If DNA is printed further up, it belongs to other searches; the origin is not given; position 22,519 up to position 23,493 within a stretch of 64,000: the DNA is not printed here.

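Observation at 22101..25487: ECF sigma factor operon with a Rieske-domain anti-sigma candidate, a small Tat-signal protein and DUF4331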

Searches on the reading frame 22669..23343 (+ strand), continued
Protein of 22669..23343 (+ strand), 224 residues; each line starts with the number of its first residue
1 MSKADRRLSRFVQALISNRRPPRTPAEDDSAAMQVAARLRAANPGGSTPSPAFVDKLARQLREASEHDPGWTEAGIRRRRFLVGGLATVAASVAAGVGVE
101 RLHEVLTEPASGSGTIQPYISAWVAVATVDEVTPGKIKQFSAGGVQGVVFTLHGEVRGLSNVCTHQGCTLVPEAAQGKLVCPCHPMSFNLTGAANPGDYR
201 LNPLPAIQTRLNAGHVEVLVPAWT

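Call 30: find_related_loci(query=A1, collection=genome_contigs, flank=5000)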
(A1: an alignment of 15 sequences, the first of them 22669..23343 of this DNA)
Query A1 (224 aa) in genome_contigs; peptide patterns used: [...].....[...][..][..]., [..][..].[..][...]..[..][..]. (x = any residue, [..] = any of these).
599 stretches matched a pattern (row limit reached: there are more); 368 encode a relative of the query (tblastn E <= 1e-3); the best 80 are kept; 80 distinct loci.
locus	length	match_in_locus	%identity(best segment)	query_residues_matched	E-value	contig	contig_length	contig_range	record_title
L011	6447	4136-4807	88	1-224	1e-132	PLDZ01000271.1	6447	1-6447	MAG: Candidatus Dormiibacterota bacterium isolate palsa_844 73.20111000_P1M.26_contig_3123, whole genome shotgun sequenc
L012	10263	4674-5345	83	1-223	3e-123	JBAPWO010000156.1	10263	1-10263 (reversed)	MAG: Candidatus Dormiibacterota bacterium isolate MFD00682_ilm_asm_bin16 k127_41858, whole genome shotgun sequence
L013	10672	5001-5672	81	1-224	1e-114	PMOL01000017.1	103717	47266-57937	MAG: Candidatus Dormiibacterota bacterium isolate palsa_834 73.20110600_P1M.3_contig_1824, whole genome shotgun sequence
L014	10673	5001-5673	81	1-224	1e-99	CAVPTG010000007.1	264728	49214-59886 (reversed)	MAG: Candidatus Dormibacteraeota bacterium isolate MFD09286.bin.2.129 genome assembly, contig: contig_42198, whole genom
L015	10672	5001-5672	84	1-224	4e-127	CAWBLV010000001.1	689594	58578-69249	MAG: Candidatus Dormibacteraeota bacterium isolate MFD05705.bin.2.4 genome assembly, contig: contig_14473, whole genome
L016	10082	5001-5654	39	1-220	1e-34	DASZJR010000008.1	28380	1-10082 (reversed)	MAG TPA_asm: Candidatus Dormiibacterota bacterium isolate SMAG_U6634 k141_3643382, whole genome shotgun sequence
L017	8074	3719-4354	39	7-220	5e-32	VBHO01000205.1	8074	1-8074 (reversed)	MAG: Chloroflexi bacterium isolate CF_106 14_1009_12_40cm_scaffold_24737, whole genome shotgun sequence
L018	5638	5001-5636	33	8-214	3e-26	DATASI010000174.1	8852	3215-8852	MAG TPA_asm: Candidatus Dormiibacterota bacterium isolate SMAG_U5516 k141_5128735, whole genome shotgun sequence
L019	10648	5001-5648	33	1-219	3e-25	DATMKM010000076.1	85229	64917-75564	MAG TPA_asm: Candidatus Acidoferrum sp. isolate SMAG_U12771 k141_4577404, whole genome shotgun sequence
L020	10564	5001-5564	34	28-219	5e-23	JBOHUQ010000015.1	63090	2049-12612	MAG: Candidatus Dormibacteraceae bacterium isolate H1-S_metabat2.bin.25 k127_364122, whole genome shotgun sequence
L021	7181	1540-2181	38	1-219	1e-22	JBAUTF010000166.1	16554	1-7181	MAG: Candidatus Dormiibacterota bacterium isolate MFD05778_ilm_asm_bin8 k127_117200, whole genome shotgun sequence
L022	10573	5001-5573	34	28-219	3e-22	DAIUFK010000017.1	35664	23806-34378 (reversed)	MAG TPA_asm: Candidatus Dormiibacterota bacterium isolate CTOTU41299 NODE_353_length_35664_cov_65.534022, whole genome s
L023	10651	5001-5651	34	8-202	8e-22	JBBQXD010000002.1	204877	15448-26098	MAG: Candidatus Limnocylindria bacterium isolate Co_metawrap_2094 Cmw_2094_k141_19871966_length_204877_cov_13.9997, whol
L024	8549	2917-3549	33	7-192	7e-19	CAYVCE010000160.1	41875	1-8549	MAG TPA_asm: uncultured Steroidobacteraceae bacterium isolate binchicken_co31_408 genome assembly, contig: k141_4220533,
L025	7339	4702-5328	33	4-192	5e-18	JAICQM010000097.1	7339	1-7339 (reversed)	MAG: Chloroflexota bacterium isolate TY_HY_2_bin.42 k141_5935705_length_7339_cov_29.0900, whole genome shotgun sequence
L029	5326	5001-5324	38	111-218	5e-14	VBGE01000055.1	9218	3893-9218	MAG: Chloroflexi bacterium isolate CF_70 14_1009_16_20cm_scaffold_4852, whole genome shotgun sequence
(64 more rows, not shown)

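Call 41: search_protein_families(library=ncbifam, alignment_id=A3, max_evalue=0.05)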
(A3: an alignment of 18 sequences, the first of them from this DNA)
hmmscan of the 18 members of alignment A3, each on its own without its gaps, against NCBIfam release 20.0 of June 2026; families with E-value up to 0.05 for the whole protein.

A. member 1, seq(224 aa): 10 families
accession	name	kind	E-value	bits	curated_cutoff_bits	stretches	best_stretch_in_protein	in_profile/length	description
NF010001.0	PRK13474.1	subfamily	2.8e-07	30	154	1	157-198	101-142/178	cytochrome b6-f complex iron-sulfur subunit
NF045928.1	Cytb6fFeSPetC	equivalog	3.7e-07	29.7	250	1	157-199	102-144/179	cytochrome b6-f complex iron-sulfur subunit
NF050121.1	bc1_QcrA_actin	exception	3.6e-06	26.7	275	1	153-196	237-281/319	cytochrome bc1 complex Rieske iron-sulfur subunit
TIGR01416.1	Rieske_proteo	equivalog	3.2e-05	24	97.4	1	159-194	112-150/176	ubiquinol-cytochrome c reductase iron-sulfur subunit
NF041683.1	ant_diox_AndAb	equivalog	3.3e-05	24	150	1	123-218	2-98/100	anthranilate 1,2-dioxygenase ferredoxin subunit AndAb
TIGR02694.1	arsenite_ox_S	equivalog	4.1e-05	23.5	95.65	1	151-190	46-85/129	arsenate reductase (azurin) small subunit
NF041174.1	SDX_Thmprot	equivalog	0.00059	20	170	1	148-192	26-73/109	sulredoxin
NF058607.1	GlBtMonoOxGbcA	equivalog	0.00081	17.9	670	1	149-192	84-129/420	glycine betaine monooxygenase oxygenase subunit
NF052375.1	antisigma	equivalog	0.0012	18.9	100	1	32-126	35-127/217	anti-sigma factor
NF007422.0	PRK09965.1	equivalog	0.0031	17.5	113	1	124-216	4-96/106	bifunctional 3-phenylpropionate/cinnamic acid dioxygenase ferredoxin subunit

B. families by the number of members that match (of 18 scanned): 17 families
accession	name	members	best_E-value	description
NF010001.0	PRK13474.1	18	3.9e-12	cytochrome b6-f complex iron-sulfur subunit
NF045928.1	Cytb6fFeSPetC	18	4.5e-12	cytochrome b6-f complex iron-sulfur subunit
TIGR02694.1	arsenite_ox_S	18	4.3e-10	arsenate reductase (azurin) small subunit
NF041174.1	SDX_Thmprot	17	1.3e-07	sulredoxin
TIGR01416.1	Rieske_proteo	16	6.6e-09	ubiquinol-cytochrome c reductase iron-sulfur subunit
NF050121.1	bc1_QcrA_actin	16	5.9e-08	cytochrome bc1 complex Rieske iron-sulfur subunit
NF007422.0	PRK09965.1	16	5e-05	bifunctional 3-phenylpropionate/cinnamic acid dioxygenase ferredoxin subunit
NF042948.2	3PPDioc_HcaC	12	0.0001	3-phenylpropionate/cinnamic acid dioxygenase ferredoxin subunit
NF041683.1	ant_diox_AndAb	11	6.8e-07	anthranilate 1,2-dioxygenase ferredoxin subunit AndAb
NF052375.1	antisigma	3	6.7e-05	anti-sigma factor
NF058607.1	GlBtMonoOxGbcA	3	0.00081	glycine betaine monooxygenase oxygenase subunit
TIGR02811.1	formate_TAT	2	0.00024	formate dehydrogenase region TAT target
TIGR01409.1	TAT_signal_seq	1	0.0023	twin-arginine translocation signal domain-containing protein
NF038083.1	CU044_5270_fam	1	0.0031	CU044_5270 family protein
TIGR02378.1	nirD_assim_sml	1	0.015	nitrite reductase small subunit NirD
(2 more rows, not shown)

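Call 42: search_protein_families(library=pfam, alignment_id=A3, max_evalue=0.1)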
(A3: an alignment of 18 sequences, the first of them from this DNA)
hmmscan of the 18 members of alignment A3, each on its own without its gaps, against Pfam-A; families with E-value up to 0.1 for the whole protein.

A. member 1, seq(224 aa): 2 families
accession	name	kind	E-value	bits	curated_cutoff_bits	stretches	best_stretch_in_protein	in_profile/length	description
PF00355.32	Rieske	-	3.2e-14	53.1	20.3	1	123-194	2-75/88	Rieske [2Fe-2S] domain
PF19916.4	VMAP-M0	-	0.015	16.2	25.9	1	7-64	20-77/104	vWA-MoxR associated protein middle region 0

B. families by the number of members that match (of 18 scanned): 8 families
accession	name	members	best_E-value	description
PF00355.32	Rieske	18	3.2e-14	Rieske [2Fe-2S] domain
PF10518.14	TAT_signal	3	0.021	TAT (twin-arginine translocation) pathway signal sequence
PF09142.17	TruB_C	2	0.0012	tRNA Pseudouridine synthase II, C terminal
PF19916.4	VMAP-M0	1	0.015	vWA-MoxR associated protein middle region 0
PF21819.3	DUF6885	1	0.015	Family of unknown function (DUF6885)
PF10399.14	UCR_Fe-S_N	1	0.02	Ubiquitinol-cytochrome C reductase Fe-S subunit TAT signal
PF18920.5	DUF5671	1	0.033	Domain of unknown function (DUF5671)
PF16072.10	DUF4813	1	0.07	Domain of unknown function (DUF4813)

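Call 53: search_protein_families(library=pfam, proteins=[L016:5686-6360:+, L016:6445-7797:+, L019:5635-5925:+, L004:4925-6082:+, L016:3539-4069:+, L016:2884-3294:+], max_evalue=0.01)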
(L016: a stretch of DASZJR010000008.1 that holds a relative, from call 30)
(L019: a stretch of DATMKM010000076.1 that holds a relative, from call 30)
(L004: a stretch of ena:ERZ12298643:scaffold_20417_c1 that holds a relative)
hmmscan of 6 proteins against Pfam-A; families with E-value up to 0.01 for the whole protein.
L016:5686-6360:+ (224 aa): 1 family
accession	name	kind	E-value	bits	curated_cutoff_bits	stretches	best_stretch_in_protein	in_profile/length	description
PF07681.17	DoxX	-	0.00058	20.9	23.6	1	39-112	7-64/85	DoxX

L016:6445-7797:+ (450 aa): 1 family
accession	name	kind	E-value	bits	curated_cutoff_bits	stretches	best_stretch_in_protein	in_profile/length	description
PF00563.25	EAL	-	2.5e-73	246.8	31.3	1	195-429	2-236/236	EAL domain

L019:5635-5925:+ (96 aa): 0 families

L004:4925-6082:+ (385 aa): 0 families

L016:3539-4069:+ (176 aa): 0 families

L016:2884-3294:+ (136 aa): 2 families
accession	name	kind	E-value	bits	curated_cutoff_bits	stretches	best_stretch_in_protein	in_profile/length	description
PF00127.26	Copper-bind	-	5e-07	30.5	21.2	1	62-134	13-98/99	Copper binding proteins, plastocyanin/azurin family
PF13473.12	Cupredoxin_1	-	3.2e-06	27.5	27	1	61-134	30-104/104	Cupredoxin-like domain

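Call 57: find_homologous_proteins(query=A3, max_evalue=1e-10)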
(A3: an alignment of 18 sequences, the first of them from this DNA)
Query A3 (18 sequences) (224 aa, profile of the alignment): 117 proteins with E <= 1e-10 among 8000 candidates.
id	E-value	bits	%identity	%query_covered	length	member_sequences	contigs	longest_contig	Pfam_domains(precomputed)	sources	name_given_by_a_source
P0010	4.8e-78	280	99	100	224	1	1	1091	PF00355.33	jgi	jgi:nitrite reductase/ring-hydroxylating ferredoxin subunit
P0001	3.1e-77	277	100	100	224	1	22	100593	PF00355.33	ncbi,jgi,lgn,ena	jgi:nitrite reductase/ring-hydroxylating ferredoxin subunit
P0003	4.8e-77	277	100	100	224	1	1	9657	PF00355.33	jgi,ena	jgi:nitrite reductase/ring-hydroxylating ferredoxin subunit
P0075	5.3e-77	277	51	99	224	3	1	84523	PF00355.33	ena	-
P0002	6.1e-77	276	100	100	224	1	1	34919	PF00355.33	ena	-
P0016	6.8e-77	276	87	99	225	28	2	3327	PF00355.33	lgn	-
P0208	9.1e-77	276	31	95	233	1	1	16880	PF00355.33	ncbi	-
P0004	9.3e-77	276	100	100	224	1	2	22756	PF00355.33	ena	-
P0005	1.2e-76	275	100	100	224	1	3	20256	PF00355.33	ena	-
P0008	1.5e-76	275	99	100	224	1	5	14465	PF00355.33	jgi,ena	jgi:cytochrome b6-f complex iron-sulfur subunit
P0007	1.6e-76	275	99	100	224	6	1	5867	PF00355.33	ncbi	-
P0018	1.7e-76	275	84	100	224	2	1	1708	PF00355.33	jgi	-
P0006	1.9e-76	275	99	100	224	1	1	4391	PF00355.33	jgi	jgi:nitrite reductase/ring-hydroxylating ferredoxin subunit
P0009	3.0e-76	274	99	100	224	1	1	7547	PF00355.33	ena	-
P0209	4.3e-76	274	28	93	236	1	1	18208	PF00355.33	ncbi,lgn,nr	ncbi:MAG: Rieske (2Fe-2S) protein [Chloroflexi bacterium]|nr:Rieske (2Fe-2S) protein [Chloroflexota 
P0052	1.1e-75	272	78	100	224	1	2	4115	PF00355.33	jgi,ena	-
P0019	1.9e-75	272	87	100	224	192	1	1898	PF00355.33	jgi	jgi:nitrite reductase/ring-hydroxylating ferredoxin subunit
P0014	1.9e-75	272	88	100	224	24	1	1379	PF00355.33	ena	-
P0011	2.1e-75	271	88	100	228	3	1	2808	PF00355.33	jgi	jgi:cytochrome b6-f complex iron-sulfur subunit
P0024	2.1e-75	271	85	99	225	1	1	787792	PF00355.33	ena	-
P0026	2.5e-75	271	85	99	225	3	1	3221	PF00355.33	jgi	jgi:cytochrome b6-f complex iron-sulfur subunit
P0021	2.9e-75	271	84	100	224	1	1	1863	PF00355.33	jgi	jgi:cytochrome b6-f complex iron-sulfur subunit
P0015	2.9e-75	271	87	100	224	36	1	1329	PF00355.33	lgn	-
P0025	2.9e-75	271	84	99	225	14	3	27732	PF00355.33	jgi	jgi:cytochrome b6-f complex iron-sulfur subunit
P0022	5.6e-75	270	83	100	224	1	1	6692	PF00355.33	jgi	jgi:cytochrome b6-f complex iron-sulfur subunit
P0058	6.0e-75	270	77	100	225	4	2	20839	PF00355.33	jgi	jgi:cytochrome b6-f complex iron-sulfur subunit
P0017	6.3e-75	270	86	100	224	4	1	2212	PF00355.33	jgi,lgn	jgi:nitrite reductase/ring-hydroxylating ferredoxin subunit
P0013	7.6e-75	270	87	100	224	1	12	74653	PF00355.33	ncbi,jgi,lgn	-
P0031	8.6e-75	269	83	100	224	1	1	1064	PF00355.33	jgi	jgi:nitrite reductase/ring-hydroxylating ferredoxin subunit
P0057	1.1e-74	269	76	100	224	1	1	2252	PF00355.33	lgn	-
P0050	1.2e-74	269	79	100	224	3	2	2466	PF00355.33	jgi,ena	-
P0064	1.4e-74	269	74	100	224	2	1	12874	PF00355.33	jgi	jgi:cytochrome b6-f complex iron-sulfur subunit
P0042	1.6e-74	268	83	99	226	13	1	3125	PF00355.33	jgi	jgi:nitrite reductase/ring-hydroxylating ferredoxin subunit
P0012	3.3e-74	267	88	100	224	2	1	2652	PF00355.33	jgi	jgi:cytochrome b6-f complex iron-sulfur subunit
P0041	3.4e-74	267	82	100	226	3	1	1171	PF00355.33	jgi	jgi:cytochrome b6-f complex iron-sulfur subunit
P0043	3.6e-74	267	78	100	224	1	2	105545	PF00355.33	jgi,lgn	jgi:nitrite reductase/ring-hydroxylating ferredoxin subunit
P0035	8.8e-74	266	83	99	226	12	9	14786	PF00355.33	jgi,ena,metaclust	jgi:nitrite reductase/ring-hydroxylating ferredoxin subunit|metaclust:\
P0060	1.3e-73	265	76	100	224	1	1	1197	PF00355.33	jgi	jgi:nitrite reductase/ring-hydroxylating ferredoxin subunit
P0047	1.4e-73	265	78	100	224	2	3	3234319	PF00355.33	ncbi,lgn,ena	-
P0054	1.8e-73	265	78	100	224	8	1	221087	PF00355.33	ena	-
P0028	1.8e-73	265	83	100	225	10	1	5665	PF00355.33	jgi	jgi:cytochrome b6-f complex iron-sulfur subunit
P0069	3.3e-73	264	69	100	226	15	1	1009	PF00355.33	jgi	jgi:cytochrome b6-f complex iron-sulfur subunit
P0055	3.8e-73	264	78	100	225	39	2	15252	PF00355.33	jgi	jgi:cytochrome b6-f complex iron-sulfur subunit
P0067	4.4e-73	264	73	100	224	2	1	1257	PF00355.33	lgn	-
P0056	6.0e-73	263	78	100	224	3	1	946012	PF00355.33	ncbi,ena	-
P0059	1.1e-72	262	76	100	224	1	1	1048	PF00355.33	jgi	-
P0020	1.2e-72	262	85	100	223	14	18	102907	PF00355.33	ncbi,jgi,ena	jgi:cytochrome b6-f complex iron-sulfur subunit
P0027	1.2e-72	262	83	100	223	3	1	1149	PF00355.33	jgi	jgi:nitrite reductase/ring-hydroxylating ferredoxin subunit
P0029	1.4e-72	262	85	99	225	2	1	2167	PF00355.33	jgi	jgi:cytochrome b6-f complex iron-sulfur subunit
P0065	1.4e-72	262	74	100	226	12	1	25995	PF00355.33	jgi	jgi:nitrite reductase/ring-hydroxylating ferredoxin subunit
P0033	1.9e-72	262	81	100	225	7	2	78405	PF00355.33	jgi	jgi:cytochrome b6-f complex iron-sulfur subunit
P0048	2.1e-72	262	77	100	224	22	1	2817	PF00355.33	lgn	-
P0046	2.5e-72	261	78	100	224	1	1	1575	PF00355.33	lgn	-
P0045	2.5e-72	261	79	100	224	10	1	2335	PF00355.33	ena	-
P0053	2.7e-72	261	75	100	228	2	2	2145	PF00355.33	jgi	jgi:nitrite reductase/ring-hydroxylating ferredoxin subunit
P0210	2.7e-72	261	32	95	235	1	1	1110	PF00355.33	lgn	-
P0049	3.1e-72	261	77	100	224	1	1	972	PF00355.33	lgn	-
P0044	3.5e-72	261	79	100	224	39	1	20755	PF00355.33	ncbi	ncbi:MAG: Rieske (2Fe-2S) protein [Candidatus Dormiibacterota bacterium]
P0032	4.3e-72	261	83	100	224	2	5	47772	PF00355.33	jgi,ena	jgi:nitrite reductase/ring-hydroxylating ferredoxin subunit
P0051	4.8e-72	260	76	100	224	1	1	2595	PF00355.33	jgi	jgi:cytochrome b6-f complex iron-sulfur subunit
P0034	7.8e-72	260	83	100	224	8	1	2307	PF00355.33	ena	-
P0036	1.1e-71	259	81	100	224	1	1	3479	PF00355.33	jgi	jgi:nitrite reductase/ring-hydroxylating ferredoxin subunit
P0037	1.4e-71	259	83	100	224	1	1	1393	PF00355.33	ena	-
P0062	1.5e-71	259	76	100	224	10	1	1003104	PF00355.33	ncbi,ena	-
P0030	2.2e-71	258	85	99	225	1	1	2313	PF00355.33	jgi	jgi:cytochrome b6-f complex iron-sulfur subunit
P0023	2.4e-71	258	89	95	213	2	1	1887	PF00355.33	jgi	-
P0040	4.1e-71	257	84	99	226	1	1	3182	PF00355.33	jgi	jgi:cytochrome b6-f complex iron-sulfur subunit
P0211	1.2e-69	253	27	97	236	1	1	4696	PF00355.33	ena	-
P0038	1.7e-69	252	83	100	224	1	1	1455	PF00355.33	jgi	-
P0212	2.4e-69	252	27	95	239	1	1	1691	PF00355.33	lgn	-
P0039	5.1e-69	250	82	100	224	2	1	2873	PF00355.33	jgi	jgi:nitrite reductase/ring-hydroxylating ferredoxin subunit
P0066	8.7e-69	250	73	100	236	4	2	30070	PF00355.33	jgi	jgi:nitrite reductase/ring-hydroxylating ferredoxin subunit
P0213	2.0e-68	249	29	81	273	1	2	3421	PF00355.33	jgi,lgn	jgi:cytochrome b6-f complex iron-sulfur subunit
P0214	3.9e-68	248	32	97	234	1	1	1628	PF00355.33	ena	-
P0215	8.2e-68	247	27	97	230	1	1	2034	PF00355.33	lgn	-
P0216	1.3e-67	246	32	97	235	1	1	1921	PF00355.33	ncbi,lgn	-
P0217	3.2e-67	245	30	97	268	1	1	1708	PF00355.33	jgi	jgi:nitrite reductase/ring-hydroxylating ferredoxin subunit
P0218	4.8e-67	244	27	97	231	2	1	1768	PF00355.33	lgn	-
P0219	8.6e-67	243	28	95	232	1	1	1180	PF00355.33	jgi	jgi:cytochrome b6-f complex iron-sulfur subunit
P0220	1.2e-66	243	33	74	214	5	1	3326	PF00355.33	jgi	jgi:cytochrome b6-f complex iron-sulfur subunit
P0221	2.8e-66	242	29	97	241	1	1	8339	PF00355.33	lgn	-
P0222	3.9e-65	238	30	43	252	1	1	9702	PF00355.33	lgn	-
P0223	5.7e-65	237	34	97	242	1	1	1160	PF00355.33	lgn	-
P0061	2.7e-64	235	88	86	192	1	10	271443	PF00355.33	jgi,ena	-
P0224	3.9e-64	234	31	97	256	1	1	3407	PF00355.33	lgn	-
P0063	5.3e-64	234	88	86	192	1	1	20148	PF00355.33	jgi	-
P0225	5.6e-64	234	33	83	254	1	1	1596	PF00355.33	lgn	-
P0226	9.3e-64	233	51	99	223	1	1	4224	PF00355.33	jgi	jgi:cytochrome b6-f complex iron-sulfur subunit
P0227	1.2e-62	230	31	43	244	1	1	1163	PF00355.33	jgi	jgi:nitrite reductase/ring-hydroxylating ferredoxin subunit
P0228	1.2e-62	230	51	99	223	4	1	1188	PF00355.33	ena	-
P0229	2.3e-61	225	31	95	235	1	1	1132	PF00355.33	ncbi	-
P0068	4.7e-61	224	84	85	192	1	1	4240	PF00355.33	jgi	jgi:nitrite reductase/ring-hydroxylating ferredoxin subunit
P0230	4.1e-60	221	30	96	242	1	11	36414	PF00355.33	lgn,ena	-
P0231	1.2e-57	213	38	98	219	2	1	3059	PF00355.33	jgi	-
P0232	2.8e-57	212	38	76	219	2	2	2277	PF00355.33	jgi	-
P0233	4.4e-56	208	30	94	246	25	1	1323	PF00355.33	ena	-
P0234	8.6e-55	204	40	98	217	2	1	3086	PF00355.33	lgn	-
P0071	1.1e-54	204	81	79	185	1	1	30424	PF00355.33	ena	-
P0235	1.2e-53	200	41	98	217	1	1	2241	PF00355.33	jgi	jgi:cytochrome b6-f complex iron-sulfur subunit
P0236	1.6e-51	193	31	83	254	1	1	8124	PF00355.33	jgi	-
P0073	1.0e-50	191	75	76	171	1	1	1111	PF00355.33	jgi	jgi:nitrite reductase/ring-hydroxylating ferredoxin subunit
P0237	1.6e-50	190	29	87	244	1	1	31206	PF00355.33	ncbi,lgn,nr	ncbi:MAG: Rieske (2Fe-2S) protein [Dehalococcoidia bacterium]|nr:Rieske (2Fe-2S) protein [Dehalococc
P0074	2.1e-49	186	73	71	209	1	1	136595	PF00355.33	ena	-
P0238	8.3e-41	158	33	43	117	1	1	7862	PF00355.33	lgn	-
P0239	8.6e-39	152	32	43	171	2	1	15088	PF00355.33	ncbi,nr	ncbi:MAG: hypothetical protein EXR52_03890 [Dehalococcoidia bacterium]|nr:hypothetical protein [Deha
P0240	1.5e-36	144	28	43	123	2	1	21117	PF00355.33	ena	-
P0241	3.1e-36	143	81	53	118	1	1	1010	PF00355.33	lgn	-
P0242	1.9e-33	134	35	37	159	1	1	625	PF00355.33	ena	-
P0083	3.8e-15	74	66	34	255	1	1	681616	PF00355.33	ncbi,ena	-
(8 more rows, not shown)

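Call 66: predict_structure(alignment_id=A6)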
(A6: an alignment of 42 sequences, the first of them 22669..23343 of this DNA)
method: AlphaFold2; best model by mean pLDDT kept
length: 224 residues; sequences in the alignment: 42
mean_pLDDT: 79.4   pTM: 0.52
mean pLDDT of the five models: 79.4, 76.5, 73.7, 73.5, 73.3
residues with pLDDT >= 90: 99; 70-90: 69; 50-70: 17; < 50: 39
segments of 3 or more residues with pLDDT < 50: 68-106
pLDDT, mean of each block of 10 residues (from residue 1): 85 86 82 81 70 74 64 40 38 39 50 81 98 98 97 97 95 97 94 85 96 98 84
secondary structure, 60 per line:
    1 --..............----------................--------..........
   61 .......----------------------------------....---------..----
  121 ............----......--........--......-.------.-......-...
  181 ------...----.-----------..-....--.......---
elements in order: H3-16 H27-42 H51-67 H102-105 E121-128 H129-132 E137-142 E145-152 E155-160 E171-173 E178-180 E187-189 E209-212 E215-221
